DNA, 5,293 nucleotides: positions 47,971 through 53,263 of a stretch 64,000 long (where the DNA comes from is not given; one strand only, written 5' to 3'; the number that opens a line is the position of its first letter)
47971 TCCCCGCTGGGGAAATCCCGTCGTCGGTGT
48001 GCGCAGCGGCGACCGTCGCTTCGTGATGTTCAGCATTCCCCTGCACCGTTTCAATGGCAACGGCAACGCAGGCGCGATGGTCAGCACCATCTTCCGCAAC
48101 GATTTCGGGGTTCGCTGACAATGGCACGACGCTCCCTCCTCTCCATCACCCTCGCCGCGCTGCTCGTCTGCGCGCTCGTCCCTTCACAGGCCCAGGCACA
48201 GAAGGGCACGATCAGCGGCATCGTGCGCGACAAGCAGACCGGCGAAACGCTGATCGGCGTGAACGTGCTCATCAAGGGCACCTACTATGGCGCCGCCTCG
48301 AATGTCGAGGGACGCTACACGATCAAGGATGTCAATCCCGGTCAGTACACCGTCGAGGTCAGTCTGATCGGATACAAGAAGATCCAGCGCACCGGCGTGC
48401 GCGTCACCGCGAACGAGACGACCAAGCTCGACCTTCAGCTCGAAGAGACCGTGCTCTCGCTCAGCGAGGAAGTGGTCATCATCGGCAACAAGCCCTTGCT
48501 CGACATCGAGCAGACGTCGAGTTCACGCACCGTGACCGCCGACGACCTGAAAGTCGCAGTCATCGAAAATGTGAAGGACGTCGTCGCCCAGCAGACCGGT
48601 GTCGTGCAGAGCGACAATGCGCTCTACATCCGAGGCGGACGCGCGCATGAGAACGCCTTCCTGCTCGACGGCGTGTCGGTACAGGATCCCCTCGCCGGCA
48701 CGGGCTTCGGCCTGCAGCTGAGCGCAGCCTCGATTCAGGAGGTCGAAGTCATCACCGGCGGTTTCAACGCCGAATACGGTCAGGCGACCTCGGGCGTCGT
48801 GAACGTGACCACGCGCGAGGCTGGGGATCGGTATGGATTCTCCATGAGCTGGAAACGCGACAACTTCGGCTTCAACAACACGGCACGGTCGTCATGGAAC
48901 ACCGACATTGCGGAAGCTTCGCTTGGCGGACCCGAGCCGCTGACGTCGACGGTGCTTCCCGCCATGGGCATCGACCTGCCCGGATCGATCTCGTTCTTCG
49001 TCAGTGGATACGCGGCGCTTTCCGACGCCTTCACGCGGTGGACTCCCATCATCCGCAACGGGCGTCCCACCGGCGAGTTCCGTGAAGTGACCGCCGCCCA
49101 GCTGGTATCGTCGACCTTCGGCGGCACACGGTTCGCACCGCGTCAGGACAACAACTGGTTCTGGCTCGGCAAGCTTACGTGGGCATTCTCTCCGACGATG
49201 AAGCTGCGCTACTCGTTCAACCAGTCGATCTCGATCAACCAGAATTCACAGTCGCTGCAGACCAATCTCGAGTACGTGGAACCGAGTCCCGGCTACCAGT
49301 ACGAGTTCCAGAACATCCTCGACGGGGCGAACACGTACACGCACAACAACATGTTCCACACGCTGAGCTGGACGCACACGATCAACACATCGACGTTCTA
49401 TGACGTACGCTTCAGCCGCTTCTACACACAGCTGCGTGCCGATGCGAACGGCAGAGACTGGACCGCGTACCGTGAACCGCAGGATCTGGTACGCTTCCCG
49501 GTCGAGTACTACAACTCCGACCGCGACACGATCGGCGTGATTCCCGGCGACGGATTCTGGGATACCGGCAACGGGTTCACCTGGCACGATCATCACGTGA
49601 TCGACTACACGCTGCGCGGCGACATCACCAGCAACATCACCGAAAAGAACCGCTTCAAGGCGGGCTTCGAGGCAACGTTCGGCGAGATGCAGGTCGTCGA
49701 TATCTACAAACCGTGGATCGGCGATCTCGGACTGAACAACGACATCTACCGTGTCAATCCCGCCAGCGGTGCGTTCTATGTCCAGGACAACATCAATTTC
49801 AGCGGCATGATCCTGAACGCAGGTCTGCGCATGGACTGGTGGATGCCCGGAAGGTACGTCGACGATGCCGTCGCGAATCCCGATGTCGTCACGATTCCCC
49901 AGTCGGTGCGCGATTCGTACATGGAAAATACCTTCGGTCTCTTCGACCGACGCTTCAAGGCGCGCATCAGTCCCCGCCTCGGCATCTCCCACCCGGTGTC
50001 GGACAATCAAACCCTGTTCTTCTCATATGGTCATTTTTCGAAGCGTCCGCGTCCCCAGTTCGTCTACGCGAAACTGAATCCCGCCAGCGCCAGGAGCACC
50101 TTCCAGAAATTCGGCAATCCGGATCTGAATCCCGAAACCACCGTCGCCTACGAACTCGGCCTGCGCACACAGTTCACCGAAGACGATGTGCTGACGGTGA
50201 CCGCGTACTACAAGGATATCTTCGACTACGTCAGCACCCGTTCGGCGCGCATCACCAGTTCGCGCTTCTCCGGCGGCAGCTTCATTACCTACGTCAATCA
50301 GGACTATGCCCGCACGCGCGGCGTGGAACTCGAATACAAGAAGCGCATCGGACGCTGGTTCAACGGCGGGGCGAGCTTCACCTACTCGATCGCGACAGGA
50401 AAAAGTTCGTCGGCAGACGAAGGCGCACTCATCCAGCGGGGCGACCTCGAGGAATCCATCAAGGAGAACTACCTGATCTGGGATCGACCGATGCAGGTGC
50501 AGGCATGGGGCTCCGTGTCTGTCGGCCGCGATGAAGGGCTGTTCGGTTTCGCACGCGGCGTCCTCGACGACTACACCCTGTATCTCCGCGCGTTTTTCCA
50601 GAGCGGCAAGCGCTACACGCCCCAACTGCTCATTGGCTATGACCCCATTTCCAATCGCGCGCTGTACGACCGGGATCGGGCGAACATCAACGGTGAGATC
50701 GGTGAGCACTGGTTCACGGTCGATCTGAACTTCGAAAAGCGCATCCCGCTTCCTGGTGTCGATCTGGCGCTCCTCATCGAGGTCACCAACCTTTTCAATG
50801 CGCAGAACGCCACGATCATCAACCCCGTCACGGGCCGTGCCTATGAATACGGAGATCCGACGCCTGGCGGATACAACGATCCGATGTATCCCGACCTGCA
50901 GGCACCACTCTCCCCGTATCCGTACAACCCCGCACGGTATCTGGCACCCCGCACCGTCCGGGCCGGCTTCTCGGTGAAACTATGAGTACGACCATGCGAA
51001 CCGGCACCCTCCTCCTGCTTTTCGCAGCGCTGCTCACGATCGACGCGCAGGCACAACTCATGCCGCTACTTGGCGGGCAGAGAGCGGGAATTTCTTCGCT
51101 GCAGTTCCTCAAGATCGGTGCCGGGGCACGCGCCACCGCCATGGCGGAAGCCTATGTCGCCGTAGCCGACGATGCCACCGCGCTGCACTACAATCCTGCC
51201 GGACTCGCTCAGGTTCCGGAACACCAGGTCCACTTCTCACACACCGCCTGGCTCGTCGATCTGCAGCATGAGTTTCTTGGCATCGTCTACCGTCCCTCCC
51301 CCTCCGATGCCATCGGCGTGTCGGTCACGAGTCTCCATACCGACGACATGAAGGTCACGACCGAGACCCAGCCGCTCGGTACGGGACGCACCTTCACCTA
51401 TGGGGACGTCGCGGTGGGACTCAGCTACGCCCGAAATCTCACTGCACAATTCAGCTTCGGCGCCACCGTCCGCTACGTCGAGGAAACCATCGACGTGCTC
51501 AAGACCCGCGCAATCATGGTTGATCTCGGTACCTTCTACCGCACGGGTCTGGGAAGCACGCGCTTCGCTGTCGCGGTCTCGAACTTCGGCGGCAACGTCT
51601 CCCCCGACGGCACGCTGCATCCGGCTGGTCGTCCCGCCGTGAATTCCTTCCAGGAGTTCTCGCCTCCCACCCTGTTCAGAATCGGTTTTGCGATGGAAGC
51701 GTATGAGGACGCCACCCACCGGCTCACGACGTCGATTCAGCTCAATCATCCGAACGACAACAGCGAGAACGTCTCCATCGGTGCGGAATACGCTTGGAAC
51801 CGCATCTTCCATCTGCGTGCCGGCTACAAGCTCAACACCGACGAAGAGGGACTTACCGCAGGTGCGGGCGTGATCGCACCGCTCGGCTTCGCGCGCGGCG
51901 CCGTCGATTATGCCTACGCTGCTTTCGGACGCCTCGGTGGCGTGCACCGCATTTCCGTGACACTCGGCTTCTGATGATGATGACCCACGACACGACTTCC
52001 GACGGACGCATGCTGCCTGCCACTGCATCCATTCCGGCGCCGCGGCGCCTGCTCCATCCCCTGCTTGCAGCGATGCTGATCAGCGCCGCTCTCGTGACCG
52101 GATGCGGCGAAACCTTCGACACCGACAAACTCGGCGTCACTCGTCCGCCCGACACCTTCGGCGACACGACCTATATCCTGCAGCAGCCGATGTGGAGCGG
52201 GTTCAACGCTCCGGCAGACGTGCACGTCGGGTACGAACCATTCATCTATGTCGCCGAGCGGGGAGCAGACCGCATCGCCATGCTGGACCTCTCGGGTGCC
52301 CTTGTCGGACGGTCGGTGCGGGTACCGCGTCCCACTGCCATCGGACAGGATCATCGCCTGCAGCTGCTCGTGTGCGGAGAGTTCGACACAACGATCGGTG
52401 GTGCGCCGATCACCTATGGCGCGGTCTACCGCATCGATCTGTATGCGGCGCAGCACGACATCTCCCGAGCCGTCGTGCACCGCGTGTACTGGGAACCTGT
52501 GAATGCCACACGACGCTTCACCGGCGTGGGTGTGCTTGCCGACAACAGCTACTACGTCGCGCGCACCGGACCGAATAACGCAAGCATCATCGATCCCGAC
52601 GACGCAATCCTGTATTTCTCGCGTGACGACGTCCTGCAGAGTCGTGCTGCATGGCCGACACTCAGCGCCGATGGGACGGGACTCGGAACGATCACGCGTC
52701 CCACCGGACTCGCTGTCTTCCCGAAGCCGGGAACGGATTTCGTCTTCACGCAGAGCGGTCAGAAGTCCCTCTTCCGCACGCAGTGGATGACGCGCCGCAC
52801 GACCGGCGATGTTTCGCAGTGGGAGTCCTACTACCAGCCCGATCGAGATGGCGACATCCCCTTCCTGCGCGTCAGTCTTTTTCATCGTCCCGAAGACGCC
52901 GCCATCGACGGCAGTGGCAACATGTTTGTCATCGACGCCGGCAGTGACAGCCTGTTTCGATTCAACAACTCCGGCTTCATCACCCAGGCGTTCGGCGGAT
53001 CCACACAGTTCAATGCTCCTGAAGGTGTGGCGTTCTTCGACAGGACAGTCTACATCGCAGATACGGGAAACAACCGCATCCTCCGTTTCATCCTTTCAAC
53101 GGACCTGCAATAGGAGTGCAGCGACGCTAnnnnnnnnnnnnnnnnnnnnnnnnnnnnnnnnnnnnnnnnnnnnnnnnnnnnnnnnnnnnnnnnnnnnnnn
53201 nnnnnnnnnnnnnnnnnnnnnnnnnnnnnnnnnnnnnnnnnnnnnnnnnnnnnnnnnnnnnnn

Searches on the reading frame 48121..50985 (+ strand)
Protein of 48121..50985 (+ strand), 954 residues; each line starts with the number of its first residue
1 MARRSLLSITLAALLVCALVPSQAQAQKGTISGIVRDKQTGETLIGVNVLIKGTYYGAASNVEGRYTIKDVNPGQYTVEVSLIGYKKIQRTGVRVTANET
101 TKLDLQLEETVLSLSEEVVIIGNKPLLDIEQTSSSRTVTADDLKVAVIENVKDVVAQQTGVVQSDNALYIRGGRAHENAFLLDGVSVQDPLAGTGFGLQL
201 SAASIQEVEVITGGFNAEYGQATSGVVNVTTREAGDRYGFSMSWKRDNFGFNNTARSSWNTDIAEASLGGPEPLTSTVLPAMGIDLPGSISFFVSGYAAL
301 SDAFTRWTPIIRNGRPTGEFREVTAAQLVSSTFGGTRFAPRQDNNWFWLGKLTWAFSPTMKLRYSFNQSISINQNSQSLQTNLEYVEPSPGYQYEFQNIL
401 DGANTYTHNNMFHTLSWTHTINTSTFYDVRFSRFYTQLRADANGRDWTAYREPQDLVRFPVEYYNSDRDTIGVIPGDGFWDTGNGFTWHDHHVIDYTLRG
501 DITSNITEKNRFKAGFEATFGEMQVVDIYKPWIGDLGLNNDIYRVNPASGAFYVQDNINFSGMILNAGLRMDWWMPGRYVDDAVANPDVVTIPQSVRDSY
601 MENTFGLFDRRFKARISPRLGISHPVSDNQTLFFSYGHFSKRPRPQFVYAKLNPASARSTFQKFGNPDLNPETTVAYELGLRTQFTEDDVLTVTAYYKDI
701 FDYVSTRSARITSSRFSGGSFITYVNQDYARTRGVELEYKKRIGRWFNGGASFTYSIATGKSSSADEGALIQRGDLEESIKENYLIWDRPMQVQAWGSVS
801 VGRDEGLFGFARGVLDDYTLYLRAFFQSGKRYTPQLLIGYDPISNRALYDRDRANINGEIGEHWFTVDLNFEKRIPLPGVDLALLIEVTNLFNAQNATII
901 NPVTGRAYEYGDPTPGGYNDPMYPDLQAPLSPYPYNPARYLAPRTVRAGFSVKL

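Call 9: search_protein_families(library=pfam, proteins=[window:48121-50985:+], max_evalue=0.001)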
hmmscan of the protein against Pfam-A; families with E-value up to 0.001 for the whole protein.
window:48121-50985:+ (954 aa): 7 families
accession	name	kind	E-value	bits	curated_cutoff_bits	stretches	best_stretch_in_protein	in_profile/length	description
PF00593.30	TonB_dep_Rec_b-barrel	-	4.3e-26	93.2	27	1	391-891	41-436/436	TonB dependent receptor-like, beta-barrel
PF13715.12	CarbopepD_reg_2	-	9.5e-19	67.7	32.2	1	31-119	1-88/88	CarboxypepD_reg-like domain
PF13620.12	CarboxypepD_reg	-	7.5e-18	65.1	32.3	1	30-108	1-82/82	Carboxypeptidase regulatory-like domain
PF14905.12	OMP_b-brl_3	-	6.1e-16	58.9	27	1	495-765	56-302/408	Outer membrane protein beta-barrel family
PF07715.20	Plug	-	4e-11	43.8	23.9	1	130-225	4-105/107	TonB-dependent Receptor Plug Domain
PF08308.17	PEGA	-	3.8e-06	27.1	20.8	1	46-110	12-70/71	PEGA domain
PF14686.12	fn3_3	-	0.00042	20.5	24.4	1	29-103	3-75/75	Polysaccharide lyase family 4, domain II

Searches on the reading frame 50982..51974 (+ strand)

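Call 9: search_protein_families(library=pfam, proteins=[window:50982-51974:+], max_evalue=0.001)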
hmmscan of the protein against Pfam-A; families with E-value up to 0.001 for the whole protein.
window:50982-51974:+ (330 aa): 3 families
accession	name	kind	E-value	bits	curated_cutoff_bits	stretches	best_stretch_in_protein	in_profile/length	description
PF19572.5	PorV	-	3.2e-09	37.1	27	1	34-252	7-231/243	Type IX secretion system protein PorV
PF03687.19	UPF0164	-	4.6e-08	32.7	21.4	1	41-157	42-149/325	Uncharacterised protein family (UPF0164)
PF03349.22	Toluene_X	-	3.9e-07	29.3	29.7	0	48-107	21-77/421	Outer membrane protein transport protein (OMPP1/FadL/TodX)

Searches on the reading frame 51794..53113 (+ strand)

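Call 9: search_protein_families(library=pfam, proteins=[window:51794-53113:+], max_evalue=0.001)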
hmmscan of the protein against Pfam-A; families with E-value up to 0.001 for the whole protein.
window:51794-53113:+ (439 aa): 1 family
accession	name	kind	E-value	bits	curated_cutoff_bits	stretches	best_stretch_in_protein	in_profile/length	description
PF01436.27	NHL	-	4.8e-07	29.9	20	1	406-432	1-28/28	NHL repeat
